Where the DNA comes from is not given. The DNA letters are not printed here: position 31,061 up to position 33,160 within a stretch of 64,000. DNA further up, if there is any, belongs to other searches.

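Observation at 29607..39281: Complete CDP-3,6-dideoxyhexose pathway followed by a YerE/YerF-like TPP enzyme plus SDR pair: a probable branched-chain dideoxy sugar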

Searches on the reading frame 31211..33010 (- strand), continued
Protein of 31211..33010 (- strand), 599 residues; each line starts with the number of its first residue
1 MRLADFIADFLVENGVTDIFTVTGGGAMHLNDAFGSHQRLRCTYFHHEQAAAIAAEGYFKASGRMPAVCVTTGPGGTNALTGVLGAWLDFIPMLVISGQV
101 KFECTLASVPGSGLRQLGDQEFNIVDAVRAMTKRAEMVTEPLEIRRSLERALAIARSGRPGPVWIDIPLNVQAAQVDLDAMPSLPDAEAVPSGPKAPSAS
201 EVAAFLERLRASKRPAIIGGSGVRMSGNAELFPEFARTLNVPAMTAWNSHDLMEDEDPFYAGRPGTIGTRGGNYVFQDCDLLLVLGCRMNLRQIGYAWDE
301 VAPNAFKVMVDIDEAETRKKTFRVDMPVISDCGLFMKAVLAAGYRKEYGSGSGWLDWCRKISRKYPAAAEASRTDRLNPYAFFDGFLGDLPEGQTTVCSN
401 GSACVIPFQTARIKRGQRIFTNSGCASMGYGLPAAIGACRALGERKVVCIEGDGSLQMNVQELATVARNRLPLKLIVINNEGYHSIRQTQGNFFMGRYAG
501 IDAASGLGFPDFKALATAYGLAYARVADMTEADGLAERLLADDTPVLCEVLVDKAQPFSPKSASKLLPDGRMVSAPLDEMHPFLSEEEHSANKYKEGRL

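Call 35: search_solved_structures(query=window:31211-33010:-, max_evalue=1e-60, show_alignments=3)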
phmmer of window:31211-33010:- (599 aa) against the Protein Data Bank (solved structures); distinct sequences matched with E-value up to 1e-60: 4.
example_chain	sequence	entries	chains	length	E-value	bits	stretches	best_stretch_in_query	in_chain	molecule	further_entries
8rph_A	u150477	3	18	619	2e-109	370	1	2-585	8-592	Thiamine pyrophosphate-binding protein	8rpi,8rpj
6lpi_A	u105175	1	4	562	3.5e-71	243.7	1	4-560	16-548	Acetolactate synthase isozyme 1 large subunit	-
5ahk_A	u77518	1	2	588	1e-70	242.1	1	1-561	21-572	ACETOLACTATE SYNTHASE II, LARGE SUBUNIT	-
7u25_A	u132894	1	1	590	9.8e-61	209.2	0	4-554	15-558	Acetolactate synthase, chloroplastic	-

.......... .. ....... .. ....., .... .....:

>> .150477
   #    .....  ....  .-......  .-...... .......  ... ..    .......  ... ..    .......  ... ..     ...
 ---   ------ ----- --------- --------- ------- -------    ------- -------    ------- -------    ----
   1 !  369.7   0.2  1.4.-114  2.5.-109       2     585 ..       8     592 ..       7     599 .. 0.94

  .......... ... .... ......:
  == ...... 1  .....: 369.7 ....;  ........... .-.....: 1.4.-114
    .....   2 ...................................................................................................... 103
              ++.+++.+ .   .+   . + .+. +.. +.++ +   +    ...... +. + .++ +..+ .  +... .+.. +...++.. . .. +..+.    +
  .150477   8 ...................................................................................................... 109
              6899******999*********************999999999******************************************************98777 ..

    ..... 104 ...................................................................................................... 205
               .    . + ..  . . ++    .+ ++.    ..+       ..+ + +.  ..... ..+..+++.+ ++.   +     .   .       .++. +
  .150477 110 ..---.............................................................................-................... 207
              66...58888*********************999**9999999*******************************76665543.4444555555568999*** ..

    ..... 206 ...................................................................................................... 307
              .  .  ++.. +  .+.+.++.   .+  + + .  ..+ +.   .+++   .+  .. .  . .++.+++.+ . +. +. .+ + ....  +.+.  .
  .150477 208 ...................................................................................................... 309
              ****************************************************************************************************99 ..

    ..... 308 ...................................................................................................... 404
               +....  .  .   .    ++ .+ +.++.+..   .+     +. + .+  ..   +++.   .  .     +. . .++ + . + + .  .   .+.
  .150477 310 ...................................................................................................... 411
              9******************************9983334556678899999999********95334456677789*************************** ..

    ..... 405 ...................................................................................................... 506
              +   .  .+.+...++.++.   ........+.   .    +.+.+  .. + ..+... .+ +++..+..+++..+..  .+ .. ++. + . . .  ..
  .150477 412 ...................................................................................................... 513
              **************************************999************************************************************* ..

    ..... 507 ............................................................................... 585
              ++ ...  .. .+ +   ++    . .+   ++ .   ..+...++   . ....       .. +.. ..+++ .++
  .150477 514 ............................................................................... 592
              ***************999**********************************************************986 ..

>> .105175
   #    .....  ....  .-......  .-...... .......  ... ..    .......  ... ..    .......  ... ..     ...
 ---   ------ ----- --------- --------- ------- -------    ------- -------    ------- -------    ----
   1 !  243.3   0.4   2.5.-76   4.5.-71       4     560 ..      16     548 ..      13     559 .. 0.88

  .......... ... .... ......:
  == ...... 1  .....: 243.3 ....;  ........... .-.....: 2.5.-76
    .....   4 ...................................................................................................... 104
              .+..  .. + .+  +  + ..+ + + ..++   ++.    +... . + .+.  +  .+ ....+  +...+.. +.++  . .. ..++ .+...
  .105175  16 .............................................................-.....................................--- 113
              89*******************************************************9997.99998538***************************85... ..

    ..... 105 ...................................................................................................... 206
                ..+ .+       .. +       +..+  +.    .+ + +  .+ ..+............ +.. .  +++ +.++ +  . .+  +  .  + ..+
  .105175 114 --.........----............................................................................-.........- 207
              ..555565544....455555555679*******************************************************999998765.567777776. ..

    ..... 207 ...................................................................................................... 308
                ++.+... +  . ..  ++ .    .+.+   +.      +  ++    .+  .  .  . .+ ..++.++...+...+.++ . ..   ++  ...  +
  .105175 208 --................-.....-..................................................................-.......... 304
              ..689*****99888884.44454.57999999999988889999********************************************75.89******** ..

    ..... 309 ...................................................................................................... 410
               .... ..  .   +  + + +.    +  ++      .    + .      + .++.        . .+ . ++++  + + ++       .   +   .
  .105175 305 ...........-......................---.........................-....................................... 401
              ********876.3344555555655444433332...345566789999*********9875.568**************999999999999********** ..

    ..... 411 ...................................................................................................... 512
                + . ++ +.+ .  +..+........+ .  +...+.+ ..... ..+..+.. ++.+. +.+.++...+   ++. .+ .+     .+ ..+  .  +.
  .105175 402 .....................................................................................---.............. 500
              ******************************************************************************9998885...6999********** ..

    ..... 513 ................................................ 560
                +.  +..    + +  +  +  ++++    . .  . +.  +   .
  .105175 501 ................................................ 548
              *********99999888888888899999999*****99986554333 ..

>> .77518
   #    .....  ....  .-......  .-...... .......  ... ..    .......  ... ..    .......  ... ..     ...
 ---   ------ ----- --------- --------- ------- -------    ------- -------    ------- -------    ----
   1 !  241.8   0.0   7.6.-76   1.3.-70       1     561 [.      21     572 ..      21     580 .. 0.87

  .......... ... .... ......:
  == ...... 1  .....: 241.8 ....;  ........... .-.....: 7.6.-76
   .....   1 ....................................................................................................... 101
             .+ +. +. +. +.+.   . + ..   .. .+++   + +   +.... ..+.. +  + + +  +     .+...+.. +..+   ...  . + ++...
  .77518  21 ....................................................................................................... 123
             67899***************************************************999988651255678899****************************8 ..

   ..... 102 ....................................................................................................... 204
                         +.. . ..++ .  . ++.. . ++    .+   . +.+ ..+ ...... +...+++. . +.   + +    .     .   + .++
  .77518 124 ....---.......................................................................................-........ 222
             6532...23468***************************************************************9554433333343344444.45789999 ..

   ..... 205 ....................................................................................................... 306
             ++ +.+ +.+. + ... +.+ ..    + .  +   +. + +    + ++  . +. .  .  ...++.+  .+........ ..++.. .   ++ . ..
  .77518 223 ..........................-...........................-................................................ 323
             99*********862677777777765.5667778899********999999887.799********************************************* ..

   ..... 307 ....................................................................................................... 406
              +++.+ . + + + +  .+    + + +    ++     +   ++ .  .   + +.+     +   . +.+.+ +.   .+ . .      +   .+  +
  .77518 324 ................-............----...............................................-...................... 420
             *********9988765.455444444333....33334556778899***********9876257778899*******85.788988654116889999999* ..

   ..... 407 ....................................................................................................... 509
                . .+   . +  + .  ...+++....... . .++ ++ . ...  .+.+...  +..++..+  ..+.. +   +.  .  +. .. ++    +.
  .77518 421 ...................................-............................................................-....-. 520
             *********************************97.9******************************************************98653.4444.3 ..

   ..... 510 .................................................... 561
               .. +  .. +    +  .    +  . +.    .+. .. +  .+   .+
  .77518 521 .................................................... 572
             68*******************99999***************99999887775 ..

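Call 55: search_protein_families(library=ncbifam, proteins=[L002:14137-15180:+, L002:13475-14140:+, L002:17031-17948:+, L002:17945-18877:+], max_evalue=0.000001)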
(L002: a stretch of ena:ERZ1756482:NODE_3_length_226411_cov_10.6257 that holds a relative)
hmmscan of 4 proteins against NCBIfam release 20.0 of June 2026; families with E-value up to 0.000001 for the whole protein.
L002:14137-15180:+ (347 aa): 5 families
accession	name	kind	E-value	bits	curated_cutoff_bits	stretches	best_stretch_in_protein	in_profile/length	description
TIGR04425.1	P_lya_rel_AroB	hypoth_equivalog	1.2e-126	422.5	400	1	3-344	1-342/348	AroB-related putative sugar phosphate phospholyase (cyclizing)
TIGR01357.1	aroB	equivalog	4.8e-80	269.3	305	1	25-324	19-324/344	3-dehydroquinate synthase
NF010556.0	PRK13951.1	equivalog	1.2e-46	159.6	560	1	26-311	185-459/492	bifunctional shikimate kinase AroK/3-dehydroquinate synthase AroB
NF004852.0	PRK06203.1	equivalog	4.7e-41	141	333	1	56-285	93-325/407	3-dehydroquinate synthase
NF010627.0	PRK14021.1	equivalog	1.3e-40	139.4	565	1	58-323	245-517/542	bifunctional shikimate kinase/3-dehydroquinate synthase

L002:13475-14140:+ (221 aa): 207 families (the best 25 are shown)
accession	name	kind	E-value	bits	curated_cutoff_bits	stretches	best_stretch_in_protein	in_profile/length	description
NF009466.0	PRK12826.1-2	subfamily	4.9e-52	176.9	222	1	36-218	60-244/248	3-oxoacyl-ACP reductase FabG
TIGR01830.1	3oxo_ACP_reduc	equivalog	2.5e-50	171.4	297.75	1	36-218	55-238/239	3-oxoacyl-[acyl-carrier-protein] reductase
NF005559.1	PRK07231.1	subfamily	8.2e-50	169.6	215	1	55-219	80-248/249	glucose 1-dehydrogenase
NF047420.2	EF_P_mod_YmfI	equivalog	8.6e-50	169.7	238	1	35-218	55-235/236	elongation factor P 5-aminopentanone reductase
TIGR01829.1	AcAcCoA_reduct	subfamily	1e-47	162.8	302.1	1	55-218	78-240/242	acetoacetyl-CoA reductase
NF005309.0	PRK06841.1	subfamily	2.6e-47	161.5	286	1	37-221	69-255/255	GolD/DthD family dehydrogenase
NF009464.0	PRK12824.1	subfamily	1e-45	156.4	269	1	55-220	80-244/245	3-oxoacyl-ACP reductase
NF005067.0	PRK06484.1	equivalog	1.4e-45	155.8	713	1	35-219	61-252/524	short chain dehydrogenase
NF004198.0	PRK05653.1-3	equivalog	1e-44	152.8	296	1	55-219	84-247/248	3-oxoacyl-ACP reductase FabG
NF004778.0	PRK06124.1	equivalog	2e-44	152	303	1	55-220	88-254/256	SDR family oxidoreductase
NF004197.0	PRK05653.1-1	equivalog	8e-44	150.1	332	1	54-219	83-247/249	3-oxoacyl-ACP reductase FabG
TIGR01963.1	PHB_DH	subfamily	2e-43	148.5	307.05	1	36-221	57-255/255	3-hydroxybutyrate dehydrogenase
NF009093.0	PRK12429.1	subfamily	6.1e-43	147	258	1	35-220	60-258/259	3-hydroxybutyrate dehydrogenase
NF053542.1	FlxB_rubin_SDR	equivalog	1.7e-42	145.8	340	1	44-217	69-238/239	flexirubin biosynthesis SDR family reductase FlxB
NF006693.0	PRK09242.1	equivalog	2.9e-42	144.6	328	1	55-219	89-254/258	SDR family oxidoreductase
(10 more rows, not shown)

L002:17031-17948:+ (305 aa): 6 families
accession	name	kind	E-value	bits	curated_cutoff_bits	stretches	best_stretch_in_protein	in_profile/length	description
TIGR01179.1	galE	equivalog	1.6e-17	63.4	262.3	1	4-174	2-179/332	UDP-glucose 4-epimerase GalE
TIGR01181.1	dTDP_gluc_dehyt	equivalog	1.3e-16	60.6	365.1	1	130-303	140-314/321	dTDP-glucose 4,6-dehydratase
TIGR02197.1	heptose_epim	equivalog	9.6e-15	54.5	274.6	1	4-302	1-315/316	ADP-glyceromanno-heptose 6-epimerase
TIGR04180.1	EDH_00030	hypoth_equivalog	2.3e-14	53.2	475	1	4-285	1-294/297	NAD-dependent 4,6-dehydratase LegB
NF007490.0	PRK10084.1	subfamily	4.2e-12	45.7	649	1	161-303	187-337/361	dTDP-glucose 4,6-dehydratase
NF007582.0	PRK10217.1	equivalog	3.2e-10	39.6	698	1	131-303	145-334/355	dTDP-glucose 4,6-dehydratase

L002:17945-18877:+ (310 aa): 9 families
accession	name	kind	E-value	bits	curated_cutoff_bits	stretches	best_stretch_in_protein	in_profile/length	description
NF047588.1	GlcsyltransPgfSStrep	equivalog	3e-52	177.8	500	1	3-305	2-304/308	glycosyltransferase PgfS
NF007986.1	PRK10714.1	equivalog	8.1e-33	113.8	529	1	1-301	5-305/316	undecaprenyl-phosphate 4-deoxy-4-formamido-L-arabinose transferase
TIGR03937.1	PgaC_IcaA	equivalog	2e-12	46.8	422.3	1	2-98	45-136/407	poly-beta-1,6-N-acetyl-D-glucosamine synthase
NF041875.1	EPS_EpsD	equivalog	3.4e-10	39.9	370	1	4-133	1-126/325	exopolysaccharide biosynthesis glycosyltransferase EpsD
TIGR04283.1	glyco_like_mftF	equivalog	6e-08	32.5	182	1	4-139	1-124/221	TIGR04283 family arsenosugar biosynthesis glycosyltransferase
NF050050.1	ProtGlycPglI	equivalog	6.7e-08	32.2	500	1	1-124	1-120/306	GalNAc(5)-diNAcBac-PP-undecaprenol beta-1,3-glucosyltransferase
NF010496.0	PRK13915.1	equivalog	2.7e-07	30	262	1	2-102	31-131/307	glucosyl-3-phosphoglycerate synthase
TIGR04182.1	glyco_TIGR04182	equivalog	3.1e-07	30.1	325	0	4-298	2-291/293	S-layer glycoprotein N-glycosyltransferase AglJ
NF047683.1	TeichurnBiosyTuaG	equivalog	6.5e-07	29.3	400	1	3-97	7-96/252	teichuronic acid biosynthesis protein TuaG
